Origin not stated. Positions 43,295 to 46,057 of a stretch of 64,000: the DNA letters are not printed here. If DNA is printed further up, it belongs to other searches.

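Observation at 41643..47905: Translationally coupled FAD oxidoreductase + 820-aa unknown lipoprotein + GH-A-like enzyme: candidate undescribed glycan-processing module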

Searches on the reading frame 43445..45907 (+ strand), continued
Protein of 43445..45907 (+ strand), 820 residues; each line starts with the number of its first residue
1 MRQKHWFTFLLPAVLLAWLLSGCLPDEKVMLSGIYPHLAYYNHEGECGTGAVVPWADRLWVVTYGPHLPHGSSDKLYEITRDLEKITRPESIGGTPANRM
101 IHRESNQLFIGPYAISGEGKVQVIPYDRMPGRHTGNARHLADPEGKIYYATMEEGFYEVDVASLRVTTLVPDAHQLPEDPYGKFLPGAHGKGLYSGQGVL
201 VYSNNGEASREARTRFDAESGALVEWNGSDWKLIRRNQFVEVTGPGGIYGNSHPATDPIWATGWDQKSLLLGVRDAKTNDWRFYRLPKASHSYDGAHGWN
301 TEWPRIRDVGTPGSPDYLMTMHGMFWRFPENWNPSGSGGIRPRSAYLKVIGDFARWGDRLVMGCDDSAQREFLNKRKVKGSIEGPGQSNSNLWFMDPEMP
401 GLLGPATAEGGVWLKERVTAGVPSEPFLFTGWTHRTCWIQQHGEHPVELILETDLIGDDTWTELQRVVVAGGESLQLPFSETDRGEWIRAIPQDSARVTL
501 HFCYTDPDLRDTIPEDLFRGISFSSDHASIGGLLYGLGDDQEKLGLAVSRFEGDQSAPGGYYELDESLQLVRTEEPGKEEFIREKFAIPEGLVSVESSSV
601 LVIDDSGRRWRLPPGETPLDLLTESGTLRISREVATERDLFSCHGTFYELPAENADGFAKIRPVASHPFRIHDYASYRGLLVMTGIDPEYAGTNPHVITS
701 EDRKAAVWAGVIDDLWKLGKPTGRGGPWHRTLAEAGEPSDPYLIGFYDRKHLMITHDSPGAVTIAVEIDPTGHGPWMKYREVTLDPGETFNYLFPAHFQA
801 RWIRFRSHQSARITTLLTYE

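Call 52: find_encoding_contigs(protein=P0308, flank=8000, max_places=1)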
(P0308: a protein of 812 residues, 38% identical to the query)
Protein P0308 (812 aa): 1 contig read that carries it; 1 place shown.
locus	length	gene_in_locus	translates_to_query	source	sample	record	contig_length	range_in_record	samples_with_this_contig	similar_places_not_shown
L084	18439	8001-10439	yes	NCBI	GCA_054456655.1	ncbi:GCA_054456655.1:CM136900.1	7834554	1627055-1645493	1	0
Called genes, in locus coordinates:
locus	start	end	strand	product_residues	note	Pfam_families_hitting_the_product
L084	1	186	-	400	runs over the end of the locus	-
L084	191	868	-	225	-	PF00034:Cytochrom_C, PF13442:Cytochrome_CBB3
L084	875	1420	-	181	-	PF11821:ActD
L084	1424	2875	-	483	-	PF03916:NrfD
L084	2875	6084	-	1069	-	PF01568:Molydop_binding (weak), PF12837:Fer4_6 (faint), PF12838:Fer4_7 (weak), PF13183:Fer4_8 (faint), PF13237:Fer4_10 (faint), PF13247:Fer4_11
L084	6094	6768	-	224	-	PF02085:Cytochrom_CIII (faint), PF14522:Cytochrome_C7 (weak), PF14537:Cytochrom_c3_2 (faint), PF22113:Mtrc-MtrF_II-IV_dom (faint)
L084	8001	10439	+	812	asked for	-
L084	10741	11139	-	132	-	PF00072:Response_reg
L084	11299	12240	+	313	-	PF13409:GST_N_2, PF13410:GST_C_2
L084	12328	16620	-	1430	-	-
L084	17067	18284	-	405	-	-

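Call 53: find_encoding_contigs(protein=P0338, flank=8000, max_places=1)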
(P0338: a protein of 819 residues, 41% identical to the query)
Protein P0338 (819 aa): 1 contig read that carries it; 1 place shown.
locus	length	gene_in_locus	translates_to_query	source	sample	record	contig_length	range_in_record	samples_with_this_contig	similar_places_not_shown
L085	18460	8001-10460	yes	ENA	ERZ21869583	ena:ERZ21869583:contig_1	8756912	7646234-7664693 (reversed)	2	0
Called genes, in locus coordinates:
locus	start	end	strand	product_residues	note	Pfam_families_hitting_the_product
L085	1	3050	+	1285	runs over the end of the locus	PF00873:ACR_tran, PF03176:MMPL (weak), PF00873:ACR_tran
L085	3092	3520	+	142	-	-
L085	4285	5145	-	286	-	PF00950:ABC-3, PF01032:FecCD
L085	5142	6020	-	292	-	PF00005:ABC_tran, PF13304:AAA_21 (faint)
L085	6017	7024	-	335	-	PF01297:ZnuA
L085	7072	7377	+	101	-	-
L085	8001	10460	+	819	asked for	PF00754:F5_F8_type_C (faint)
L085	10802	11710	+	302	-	-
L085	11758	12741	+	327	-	PF07963:N_methyl (weak), PF07596:SBP_bac_10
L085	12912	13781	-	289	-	PF08450:SGL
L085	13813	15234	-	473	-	PF13517:FG-GAP_3 (faint), PF21348:RGL11_C (weak), PF25292:Beta-prop_CGLA (faint), PF01839:FG-GAP (faint)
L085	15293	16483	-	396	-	PF02746:MR_MLE_N, PF13378:MR_MLE_C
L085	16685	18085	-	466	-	PF00331:Glyco_hydro_10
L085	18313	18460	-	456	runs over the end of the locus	PF00331:Glyco_hydro_10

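Call 54: find_encoding_contigs(protein=P0388, flank=8000, max_places=1)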
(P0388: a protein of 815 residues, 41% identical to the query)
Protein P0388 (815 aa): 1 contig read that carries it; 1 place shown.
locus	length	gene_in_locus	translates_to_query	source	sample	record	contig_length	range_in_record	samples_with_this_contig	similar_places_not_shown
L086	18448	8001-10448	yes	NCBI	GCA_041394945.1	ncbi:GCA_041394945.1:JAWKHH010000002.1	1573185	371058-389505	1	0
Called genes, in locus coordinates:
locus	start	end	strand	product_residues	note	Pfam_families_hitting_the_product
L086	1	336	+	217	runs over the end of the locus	PF02492:cobW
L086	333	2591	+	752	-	PF00708:Acylphosphatase, PF07503:zf-HYPF, PF01300:Sua5_yciO_yrdC, PF17788:HypF_C, PF22521:HypF_C_2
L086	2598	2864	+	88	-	PF01455:HupF_HypC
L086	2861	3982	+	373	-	PF01924:HypD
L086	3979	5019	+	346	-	PF00586:AIRS, PF02769:AIRS_C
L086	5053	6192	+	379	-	PF13088:BNR_2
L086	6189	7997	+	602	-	PF03486:HI0933_like (weak), PF12831:FAD_oxidored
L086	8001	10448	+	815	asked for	-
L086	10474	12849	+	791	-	PF00890:FAD_binding_2 (weak), PF01134:GIDA (weak), PF01266:DAO (weak), PF07992:Pyr_redox_2 (weak), PF12831:FAD_oxidored, PF13450:NAD_binding_8 (weak)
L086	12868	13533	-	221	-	PF14326:DUF4384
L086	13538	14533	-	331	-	PF14326:DUF4384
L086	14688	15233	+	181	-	-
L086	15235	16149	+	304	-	-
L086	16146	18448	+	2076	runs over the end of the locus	PF01833:TIG (faint)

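Call 55: find_encoding_contigs(protein=P0359, flank=8000, max_places=1)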
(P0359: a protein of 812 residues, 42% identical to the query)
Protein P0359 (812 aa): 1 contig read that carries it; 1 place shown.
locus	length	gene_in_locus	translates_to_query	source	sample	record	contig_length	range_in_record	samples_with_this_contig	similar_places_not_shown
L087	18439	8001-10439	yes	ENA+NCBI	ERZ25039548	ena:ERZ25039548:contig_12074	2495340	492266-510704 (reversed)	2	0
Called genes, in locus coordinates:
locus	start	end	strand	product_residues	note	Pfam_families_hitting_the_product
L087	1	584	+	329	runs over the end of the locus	PF01210:NAD_Gly3P_dh_N, PF02558:ApbA, PF03807:F420_oxidored (weak), PF07479:NAD_Gly3P_dh_C, PF20618:GPD_NAD_C_bact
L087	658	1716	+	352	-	PF01694:Rhomboid, PF08551:DUF1751 (weak)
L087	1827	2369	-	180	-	PF13263:PHP_C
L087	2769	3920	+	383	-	-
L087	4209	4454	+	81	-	PF15919:HicB_lk_antitox (weak)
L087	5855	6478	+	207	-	PF19051:GFO_IDH_MocA_C2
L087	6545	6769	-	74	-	-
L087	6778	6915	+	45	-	-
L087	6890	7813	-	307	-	-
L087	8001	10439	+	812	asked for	-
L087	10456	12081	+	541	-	-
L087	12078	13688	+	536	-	-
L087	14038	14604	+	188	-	-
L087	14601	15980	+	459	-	PF03150:CCP_MauG (faint), PF00034:Cytochrom_C (weak), PF21419:RoxA-like_Cyt-c (weak)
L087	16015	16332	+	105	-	-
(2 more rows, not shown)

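Call 57: fold_search(model_id=the predicted structure, library=viral)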
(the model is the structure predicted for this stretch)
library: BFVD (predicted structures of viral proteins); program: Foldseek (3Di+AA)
matches with E <= 10: 1680; with E <= 0.001: 255
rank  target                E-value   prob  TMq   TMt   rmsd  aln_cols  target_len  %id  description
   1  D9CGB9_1              2.0e-10  1.00  0.23  0.21  26.8       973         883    9  (no name in the UniProt tables at hand)
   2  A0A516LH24            3.5e-10  1.00  0.23  0.36  15.0       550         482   11  (no name in the UniProt tables at hand)
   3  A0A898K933            6.5e-10  1.00  0.22  0.24  21.5       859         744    7  (no name in the UniProt tables at hand)
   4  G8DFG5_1              6.8e-10  1.00  0.26  0.20  22.6       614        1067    8  (no name in the UniProt tables at hand)
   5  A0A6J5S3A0            7.9e-10  1.00  0.22  0.33  17.9       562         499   10  Uncharacterized protein [uncultured Caudovirales phage]
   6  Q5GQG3                1.3e-09  1.00  0.23  0.19  32.1      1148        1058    8  Hypothetical-Protein / belonging to T4-LIKE GC: 864 [Synechococcus phage S-PM2]
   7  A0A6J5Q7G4            3.8e-09  1.00  0.24  0.29  29.2       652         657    8  Uncharacterized protein [uncultured Caudovirales phage]
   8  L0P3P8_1              6.0e-09  0.95  0.09  0.09  36.8       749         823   10  Putative host specificity protein [Streptococcus phage TP-J34]
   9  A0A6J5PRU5            7.0e-09  0.94  0.09  0.10  33.1       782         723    9  Uncharacterized protein [uncultured Caudovirales phage]
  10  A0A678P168            1.1e-08  1.00  0.19  0.18  20.8       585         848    7  Tail spike TSP1/Gp66 N-terminal domain-containing protein [Pectobacterium phage phiA41]
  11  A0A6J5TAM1            1.1e-08  1.00  0.16  0.25  20.6       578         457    8  Bacteriophage P22, Gp10, DNA-stabilising [uncultured Caudovirales phage]
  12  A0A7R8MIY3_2          1.1e-08  0.97  0.11  0.09  39.5       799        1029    8  (no name in the UniProt tables at hand)
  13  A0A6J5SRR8            1.4e-08  1.00  0.12  0.27  18.4       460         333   10  Uncharacterized protein [uncultured Caudovirales phage]
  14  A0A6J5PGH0            1.8e-08  1.00  0.18  0.25  19.9       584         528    8  Uncharacterized protein [uncultured Caudovirales phage]
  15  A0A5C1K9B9            1.8e-08  1.00  0.18  0.22  28.2       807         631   10  Uncharacterized protein [Pseudomonas phage vB_PaeM_PS119XW]
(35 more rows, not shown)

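Call 59: find_related_loci(query=A2, collection=metagenome_contigs, flank=10000)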
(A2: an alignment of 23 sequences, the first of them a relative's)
Query A2 (818 aa) in metagenome_contigs; peptide patterns used: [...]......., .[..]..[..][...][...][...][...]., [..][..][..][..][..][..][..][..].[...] (x = any residue, [..] = any of these).
600 stretches matched a pattern (row limit reached: there are more); 563 encode a relative of the query (tblastn E <= 1e-3); the best 80 are kept; 79 distinct loci.
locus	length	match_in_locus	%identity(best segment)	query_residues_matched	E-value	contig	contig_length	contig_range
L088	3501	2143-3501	80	4-772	0e+0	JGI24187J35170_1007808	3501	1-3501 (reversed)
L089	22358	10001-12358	56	38-817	0e+0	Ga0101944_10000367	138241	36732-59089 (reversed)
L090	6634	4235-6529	46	38-818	0e+0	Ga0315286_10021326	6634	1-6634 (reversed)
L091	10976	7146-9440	46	38-818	0e+0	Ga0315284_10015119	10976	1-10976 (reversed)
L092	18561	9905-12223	45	27-818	0e+0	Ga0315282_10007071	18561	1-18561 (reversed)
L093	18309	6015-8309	45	38-818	0e+0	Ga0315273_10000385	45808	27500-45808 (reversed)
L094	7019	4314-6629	45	38-818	0e+0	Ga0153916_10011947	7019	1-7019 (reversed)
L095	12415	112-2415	42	34-817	0e+0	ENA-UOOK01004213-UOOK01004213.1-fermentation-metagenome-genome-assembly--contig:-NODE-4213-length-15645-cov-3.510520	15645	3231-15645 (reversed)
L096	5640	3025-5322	43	38-818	0e+0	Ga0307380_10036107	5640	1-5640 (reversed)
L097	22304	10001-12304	44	40-817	0e+0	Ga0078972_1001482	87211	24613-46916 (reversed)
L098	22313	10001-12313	42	39-818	0e+0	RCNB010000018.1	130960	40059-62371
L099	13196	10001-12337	43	27-818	8e-180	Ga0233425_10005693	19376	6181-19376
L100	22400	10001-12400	41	7-818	9e-179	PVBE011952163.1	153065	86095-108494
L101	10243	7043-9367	43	38-817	3e-178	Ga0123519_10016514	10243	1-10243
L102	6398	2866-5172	40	34-818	2e-177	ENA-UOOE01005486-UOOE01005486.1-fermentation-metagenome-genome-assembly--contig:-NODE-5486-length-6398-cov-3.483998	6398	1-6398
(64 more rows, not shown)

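Call 63: search_protein_families(library=pfam, alignment_id=A2, max_evalue=1)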
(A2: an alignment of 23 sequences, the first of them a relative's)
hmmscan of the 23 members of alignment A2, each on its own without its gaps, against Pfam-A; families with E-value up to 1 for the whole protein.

A. member 1, P0184 (818 aa): 0 families

B. families by the number of members that match (of 23 scanned): 8 families
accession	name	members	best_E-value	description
PF00754.31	F5_F8_type_C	1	0.0012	F5/8 type C domain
PF18099.7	CBM_35_2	1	0.023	Carbohydrate binding module (family 35)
PF05506.17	PLipase_C_C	1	0.032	Bacterial phospholipase C, C-terminal domain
PF19135.5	DUF5818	1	0.037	Protein of unknown function (DUF5818)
PF01018.28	GTP1_OBG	1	0.12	GTP1/OBG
PF17661.6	DUF5523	1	0.15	Family of unknown function (DUF5523)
PF24839.1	DUF7718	1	0.16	Domain of unknown function (DUF7718)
PF16405.10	DUF5013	1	0.19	Domain of unknown function (DUF5013)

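Call 72: search_solved_structures(query=P0121, max_evalue=1e-20)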
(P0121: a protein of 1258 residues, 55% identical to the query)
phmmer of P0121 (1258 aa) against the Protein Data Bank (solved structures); distinct sequences matched with E-value up to 1e-20: 50.
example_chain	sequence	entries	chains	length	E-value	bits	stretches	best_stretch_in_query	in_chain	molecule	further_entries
7p24_AAA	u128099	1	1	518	7.2e-55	189.5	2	34-245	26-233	Mucin-desulfating sulfatase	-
6hr5_A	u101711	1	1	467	5.9e-52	179.9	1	29-461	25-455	Alpha-L-rhamnosidase/sulfatase (GH78)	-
5g2v_A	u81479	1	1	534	2.4e-51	177.9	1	32-241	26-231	N-ACETYLGLUCOSAMINE-6-SULFATASE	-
9s03_A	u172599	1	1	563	1.5e-46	161.9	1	28-240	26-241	Putative sulfatase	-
7ebp_A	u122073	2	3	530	1.1e-41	145.9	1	33-248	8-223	Sulfatase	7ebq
9s8y_A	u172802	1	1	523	1.4e-41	145.5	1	34-249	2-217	Sulfatase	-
7lha_A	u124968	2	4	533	1.4e-39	138.8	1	33-415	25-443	Exo-L-galactose-6-sulfatase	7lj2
4upi_A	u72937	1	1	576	1.3e-38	135.7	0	169-463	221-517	SULFATASE FAMILY PROTEIN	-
7snj_A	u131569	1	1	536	2e-37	131.8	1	20-390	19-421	Arylsulfatase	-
7sno_A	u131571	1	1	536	3.1e-37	131.1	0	20-154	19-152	Arylsulfatase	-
7oz8_AAA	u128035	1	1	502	1.9e-34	121.9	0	255-444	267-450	Choline-sulfatase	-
6fny_A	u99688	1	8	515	7.8e-31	109.9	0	261-456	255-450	Choline-sulfatase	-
2qzu_A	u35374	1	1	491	1.2e-30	109.3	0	250-365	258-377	Putative sulfatase yidJ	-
7pth_A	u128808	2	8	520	1.2e-29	106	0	261-456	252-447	Choline sulfatase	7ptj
6g5z_A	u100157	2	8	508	1.6e-29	105.6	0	261-456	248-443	Choline-sulfatase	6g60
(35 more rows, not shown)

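Call 74: search_protein_families(library=pfam, proteins=[P0152, P0166, P0187, P0173, P0156, P0137, P0185], max_evalue=0.0001)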
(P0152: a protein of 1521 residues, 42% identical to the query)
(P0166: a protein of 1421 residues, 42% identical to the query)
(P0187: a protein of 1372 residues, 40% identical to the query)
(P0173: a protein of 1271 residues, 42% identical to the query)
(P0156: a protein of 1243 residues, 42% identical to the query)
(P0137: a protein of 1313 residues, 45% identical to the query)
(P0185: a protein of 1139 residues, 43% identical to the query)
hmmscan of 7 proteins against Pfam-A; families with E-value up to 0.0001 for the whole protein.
P0152 (1521 aa): 2 families
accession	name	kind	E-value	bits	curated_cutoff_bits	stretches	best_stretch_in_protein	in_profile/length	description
PF00884.28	Sulfatase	-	9.7e-41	140.5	25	1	27-381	1-300/301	Sulfatase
PF16347.10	SGSH_C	-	9.4e-26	91.2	29.3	1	332-485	1-152/154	N-sulphoglucosamine sulphohydrolase, C-terminal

P0166 (1421 aa): 3 families
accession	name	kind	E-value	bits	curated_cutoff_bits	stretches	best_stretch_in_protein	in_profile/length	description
PF00884.28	Sulfatase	-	4.2e-52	177.8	25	1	33-360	1-301/301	Sulfatase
PF16347.10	SGSH_C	-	2.6e-30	106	29.3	1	310-459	1-152/154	N-sulphoglucosamine sulphohydrolase, C-terminal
PF01663.27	Phosphodiest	-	1.4e-06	28.6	23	1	36-306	2-220/342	Type I phosphodiesterase / nucleotide pyrophosphatase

P0187 (1372 aa): 0 families

P0173 (1271 aa): 0 families

P0156 (1243 aa): 0 families

P0137 (1313 aa): 0 families

P0185 (1139 aa): 1 family
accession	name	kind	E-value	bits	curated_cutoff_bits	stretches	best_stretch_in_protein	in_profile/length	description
PF00246.29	Peptidase_M14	-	3.1e-08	34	21.6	1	165-270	8-109/286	Zinc carboxypeptidase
